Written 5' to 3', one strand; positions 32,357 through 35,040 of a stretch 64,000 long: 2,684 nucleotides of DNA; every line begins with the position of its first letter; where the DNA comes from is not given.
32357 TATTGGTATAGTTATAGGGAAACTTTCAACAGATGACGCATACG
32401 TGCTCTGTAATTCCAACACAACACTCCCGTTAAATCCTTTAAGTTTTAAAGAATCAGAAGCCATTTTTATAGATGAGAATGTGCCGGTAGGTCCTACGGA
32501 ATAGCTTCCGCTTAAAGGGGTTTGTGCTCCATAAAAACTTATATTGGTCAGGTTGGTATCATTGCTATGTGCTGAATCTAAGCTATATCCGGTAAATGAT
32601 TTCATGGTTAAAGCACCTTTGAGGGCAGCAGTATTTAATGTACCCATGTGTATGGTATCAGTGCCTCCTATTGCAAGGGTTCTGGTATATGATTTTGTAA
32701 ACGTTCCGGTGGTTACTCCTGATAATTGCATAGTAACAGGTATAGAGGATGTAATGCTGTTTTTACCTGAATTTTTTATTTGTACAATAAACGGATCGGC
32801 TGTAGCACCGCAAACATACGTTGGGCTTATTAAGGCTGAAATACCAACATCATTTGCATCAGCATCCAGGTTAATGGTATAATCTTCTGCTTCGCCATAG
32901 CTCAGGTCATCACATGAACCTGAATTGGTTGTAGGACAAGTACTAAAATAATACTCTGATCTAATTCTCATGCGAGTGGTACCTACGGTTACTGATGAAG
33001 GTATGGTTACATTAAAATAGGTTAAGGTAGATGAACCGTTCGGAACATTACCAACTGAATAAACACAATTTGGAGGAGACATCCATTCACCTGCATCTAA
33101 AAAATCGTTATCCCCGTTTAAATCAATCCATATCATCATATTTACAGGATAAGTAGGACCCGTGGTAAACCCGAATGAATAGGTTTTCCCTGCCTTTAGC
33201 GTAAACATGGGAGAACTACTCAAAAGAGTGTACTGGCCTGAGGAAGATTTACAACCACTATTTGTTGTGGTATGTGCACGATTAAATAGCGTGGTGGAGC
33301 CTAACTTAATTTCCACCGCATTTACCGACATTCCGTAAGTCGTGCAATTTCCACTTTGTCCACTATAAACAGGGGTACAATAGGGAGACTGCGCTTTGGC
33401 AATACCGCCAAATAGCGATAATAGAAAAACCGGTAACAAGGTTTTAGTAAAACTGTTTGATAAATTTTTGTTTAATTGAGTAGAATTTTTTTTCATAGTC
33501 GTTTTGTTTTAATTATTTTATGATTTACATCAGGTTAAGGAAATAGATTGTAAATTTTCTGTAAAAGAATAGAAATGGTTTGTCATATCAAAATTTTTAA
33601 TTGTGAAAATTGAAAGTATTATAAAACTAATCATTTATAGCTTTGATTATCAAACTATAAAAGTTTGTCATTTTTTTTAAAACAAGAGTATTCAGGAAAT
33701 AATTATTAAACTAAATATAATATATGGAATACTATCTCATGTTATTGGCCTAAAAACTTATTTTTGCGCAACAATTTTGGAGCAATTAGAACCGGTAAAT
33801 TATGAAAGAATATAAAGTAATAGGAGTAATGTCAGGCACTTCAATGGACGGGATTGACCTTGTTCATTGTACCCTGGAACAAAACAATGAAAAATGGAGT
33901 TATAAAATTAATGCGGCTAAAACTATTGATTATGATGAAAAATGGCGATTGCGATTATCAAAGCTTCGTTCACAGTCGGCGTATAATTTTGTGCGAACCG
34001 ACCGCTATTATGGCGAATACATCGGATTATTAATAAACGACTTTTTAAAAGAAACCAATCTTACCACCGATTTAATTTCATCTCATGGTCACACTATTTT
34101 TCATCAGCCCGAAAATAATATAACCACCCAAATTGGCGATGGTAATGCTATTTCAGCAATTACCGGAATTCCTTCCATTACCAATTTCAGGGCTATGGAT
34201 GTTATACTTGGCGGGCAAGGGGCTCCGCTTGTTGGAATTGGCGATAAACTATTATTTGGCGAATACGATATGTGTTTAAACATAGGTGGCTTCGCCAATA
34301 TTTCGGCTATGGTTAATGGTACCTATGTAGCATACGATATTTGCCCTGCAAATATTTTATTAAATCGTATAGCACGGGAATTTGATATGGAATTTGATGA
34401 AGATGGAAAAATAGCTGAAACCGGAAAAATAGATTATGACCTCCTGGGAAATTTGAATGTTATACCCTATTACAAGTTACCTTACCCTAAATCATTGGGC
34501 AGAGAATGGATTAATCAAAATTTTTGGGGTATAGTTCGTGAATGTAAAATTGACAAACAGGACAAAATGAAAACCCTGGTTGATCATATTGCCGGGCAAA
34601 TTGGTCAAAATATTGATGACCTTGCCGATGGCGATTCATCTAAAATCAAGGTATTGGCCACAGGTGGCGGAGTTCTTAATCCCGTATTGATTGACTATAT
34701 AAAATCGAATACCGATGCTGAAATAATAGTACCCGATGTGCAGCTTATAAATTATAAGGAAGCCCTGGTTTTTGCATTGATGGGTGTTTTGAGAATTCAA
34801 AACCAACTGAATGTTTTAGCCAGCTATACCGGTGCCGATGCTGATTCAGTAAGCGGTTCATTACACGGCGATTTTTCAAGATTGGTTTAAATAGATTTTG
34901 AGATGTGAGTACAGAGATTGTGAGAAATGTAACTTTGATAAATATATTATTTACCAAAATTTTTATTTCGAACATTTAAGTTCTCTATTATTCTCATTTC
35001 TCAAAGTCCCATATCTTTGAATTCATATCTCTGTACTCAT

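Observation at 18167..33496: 15.3-kb single-ORF giant T9SS surface protein with triplicated ~1000-aa beta-helix modules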

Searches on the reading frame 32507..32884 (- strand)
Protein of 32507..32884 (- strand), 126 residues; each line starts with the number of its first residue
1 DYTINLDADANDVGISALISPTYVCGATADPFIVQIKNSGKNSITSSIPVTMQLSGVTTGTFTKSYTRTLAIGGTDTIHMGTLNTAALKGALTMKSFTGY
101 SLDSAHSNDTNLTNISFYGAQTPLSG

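Call 20: search_protein_families(library=pfam, proteins=[window:32507-32884:-], max_evalue=1)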
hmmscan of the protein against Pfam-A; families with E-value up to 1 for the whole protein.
window:32507-32884:- (126 aa): 0 families

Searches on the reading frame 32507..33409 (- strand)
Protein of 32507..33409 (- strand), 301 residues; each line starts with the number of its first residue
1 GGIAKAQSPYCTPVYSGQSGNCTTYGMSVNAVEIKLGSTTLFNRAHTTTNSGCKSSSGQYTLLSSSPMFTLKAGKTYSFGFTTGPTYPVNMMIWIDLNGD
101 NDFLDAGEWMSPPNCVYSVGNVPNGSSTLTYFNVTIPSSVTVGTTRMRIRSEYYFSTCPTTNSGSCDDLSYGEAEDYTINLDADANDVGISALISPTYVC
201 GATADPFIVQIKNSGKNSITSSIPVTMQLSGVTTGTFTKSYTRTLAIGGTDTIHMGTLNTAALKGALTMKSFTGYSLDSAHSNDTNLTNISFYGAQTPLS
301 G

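Call 57: find_homologous_proteins(query=window:32507-33409:-, max_evalue=0.00001)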
Query window:32507-33409:- (301 aa): 3 proteins with E <= 0.00001 among 1331 candidates.
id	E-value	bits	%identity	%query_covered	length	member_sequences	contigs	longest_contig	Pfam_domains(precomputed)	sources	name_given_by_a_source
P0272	2.0e-49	187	45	75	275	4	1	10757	PF20009.5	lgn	-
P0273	2.7e-46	176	64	47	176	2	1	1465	PF20009.5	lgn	-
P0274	2.8e-8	52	41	30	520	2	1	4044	PF20009.5,PF18962.8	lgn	-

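Call 63: find_homologous_proteins(query=A4, max_evalue=0.001)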
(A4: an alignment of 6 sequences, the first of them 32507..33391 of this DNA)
Query A4 (6 sequences) (295 aa, profile of the alignment): 61 proteins with E <= 0.001 among 8000 candidates.
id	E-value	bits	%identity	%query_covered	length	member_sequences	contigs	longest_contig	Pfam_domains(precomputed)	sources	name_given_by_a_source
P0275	3.2e-93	330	50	99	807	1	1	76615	PF20009.5,PF18911.7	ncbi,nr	ncbi:MAG: hypothetical protein HUU47_08310, partial [Bacteroidetes bacterium]|nr:hypothetical protei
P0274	5.2e-92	326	40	31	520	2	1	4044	PF20009.5,PF18962.8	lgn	-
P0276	7.0e-83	296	48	84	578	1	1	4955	PF20009.5,PF19081.7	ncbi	ncbi:MAG: GEVED domain-containing protein, partial [Bacteroidia bacterium]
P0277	5.2e-78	280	35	36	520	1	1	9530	PF20009.5,PF18962.8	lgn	-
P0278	1.0e-68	250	33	45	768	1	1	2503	PF20009.5,PF18962.8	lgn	-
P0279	7.4e-66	240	34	40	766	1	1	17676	PF20009.5,PF18962.8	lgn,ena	-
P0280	2.6e-65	239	32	35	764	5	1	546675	PF20009.5,PF18962.8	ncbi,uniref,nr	ncbi:hypothetical protein J2X97_002207 [Epilithonimonas hungarica]|uniref:GEVED domain-containing pr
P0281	8.8e-65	237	36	40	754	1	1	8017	PF20009.5,PF18962.8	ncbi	-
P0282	2.1e-63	232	28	36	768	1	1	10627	PF20009.5,PF18962.8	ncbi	-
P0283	4.0e-63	231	35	40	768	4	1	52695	PF20009.5,PF18962.8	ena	-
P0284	4.3e-59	218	36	32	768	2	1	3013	PF20009.5,PF18962.8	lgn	-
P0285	2.1e-58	216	34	40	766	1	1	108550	PF20009.5,PF18962.8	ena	-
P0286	2.3e-58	216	32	31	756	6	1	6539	PF20009.5,PF18962.8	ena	-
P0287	1.4e-57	213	34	40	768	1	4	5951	PF20009.5,PF18962.8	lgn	-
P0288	2.7e-56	209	31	49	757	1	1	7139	PF20009.5,PF18962.8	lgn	-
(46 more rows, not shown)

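Call 70: predict_structure(alignment_id=A6)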
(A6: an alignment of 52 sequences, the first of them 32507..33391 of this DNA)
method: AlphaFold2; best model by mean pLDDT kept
length: 295 residues; sequences in the alignment: 52
mean_pLDDT: 72.8   pTM: 0.65
mean pLDDT of the five models: 72.8, 72.6, 71.6, 70.7, 70.2
residues with pLDDT >= 90: 78; 70-90: 94; 50-70: 81; < 50: 42
segments of 3 or more residues with pLDDT < 50: 10-13, 47-51, 268-295
pLDDT, mean of each block of 10 residues (from residue 1): 61 55 88 91 53 78 93 91 92 92 79 85 94 93 83 78 82 86 51 58 73 70 62 72 79 62 50 43 37 34
secondary structure, 60 per line:
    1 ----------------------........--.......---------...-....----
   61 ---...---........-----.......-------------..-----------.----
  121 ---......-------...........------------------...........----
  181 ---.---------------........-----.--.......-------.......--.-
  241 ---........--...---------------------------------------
elements in order: E23-30 E33-39 E53-56 E64-66 E70-77 E83-89 E124-129 E137-147 E166-176 E200-207 E216-222 E230-236 E244-251

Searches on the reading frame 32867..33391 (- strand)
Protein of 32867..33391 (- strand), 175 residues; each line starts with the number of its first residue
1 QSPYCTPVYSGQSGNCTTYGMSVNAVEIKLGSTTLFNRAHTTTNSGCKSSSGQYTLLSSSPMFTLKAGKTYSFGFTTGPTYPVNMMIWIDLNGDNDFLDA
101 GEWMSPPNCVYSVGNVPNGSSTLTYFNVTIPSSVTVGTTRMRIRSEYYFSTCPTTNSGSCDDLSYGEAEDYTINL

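Call 20: search_protein_families(library=pfam, proteins=[window:32867-33391:-], max_evalue=1)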
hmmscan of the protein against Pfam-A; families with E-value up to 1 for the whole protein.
window:32867-33391:- (175 aa): 2 families
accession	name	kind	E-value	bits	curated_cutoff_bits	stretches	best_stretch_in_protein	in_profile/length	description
PF20009.4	GEVED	-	2e-16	61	24.4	1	85-174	2-78/78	GEVED domain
PF24424.1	FNG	-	0.073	13.5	27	1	60-100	55-95/146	FNG domain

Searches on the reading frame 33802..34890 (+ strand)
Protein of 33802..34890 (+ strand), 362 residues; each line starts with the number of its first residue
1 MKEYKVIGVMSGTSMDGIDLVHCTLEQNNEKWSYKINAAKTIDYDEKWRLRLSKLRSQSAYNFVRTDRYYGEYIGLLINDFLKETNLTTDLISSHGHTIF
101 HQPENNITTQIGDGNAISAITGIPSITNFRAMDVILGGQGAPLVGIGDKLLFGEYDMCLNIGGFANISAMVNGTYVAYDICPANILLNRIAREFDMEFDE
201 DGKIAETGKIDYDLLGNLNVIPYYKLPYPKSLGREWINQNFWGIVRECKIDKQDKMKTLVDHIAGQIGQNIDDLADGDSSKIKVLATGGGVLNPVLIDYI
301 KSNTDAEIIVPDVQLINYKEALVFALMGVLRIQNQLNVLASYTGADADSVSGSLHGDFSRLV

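Call 13: search_protein_families(library=pfam, proteins=[window:33802-34890:+], max_evalue=0.001)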
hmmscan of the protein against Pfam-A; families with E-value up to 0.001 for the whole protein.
window:33802-34890:+ (362 aa): 1 family
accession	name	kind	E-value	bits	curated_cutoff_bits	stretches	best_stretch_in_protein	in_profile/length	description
PF03702.20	AnmK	-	4.1e-63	214.1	24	1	5-354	2-364/367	Anhydro-N-acetylmuramic acid kinase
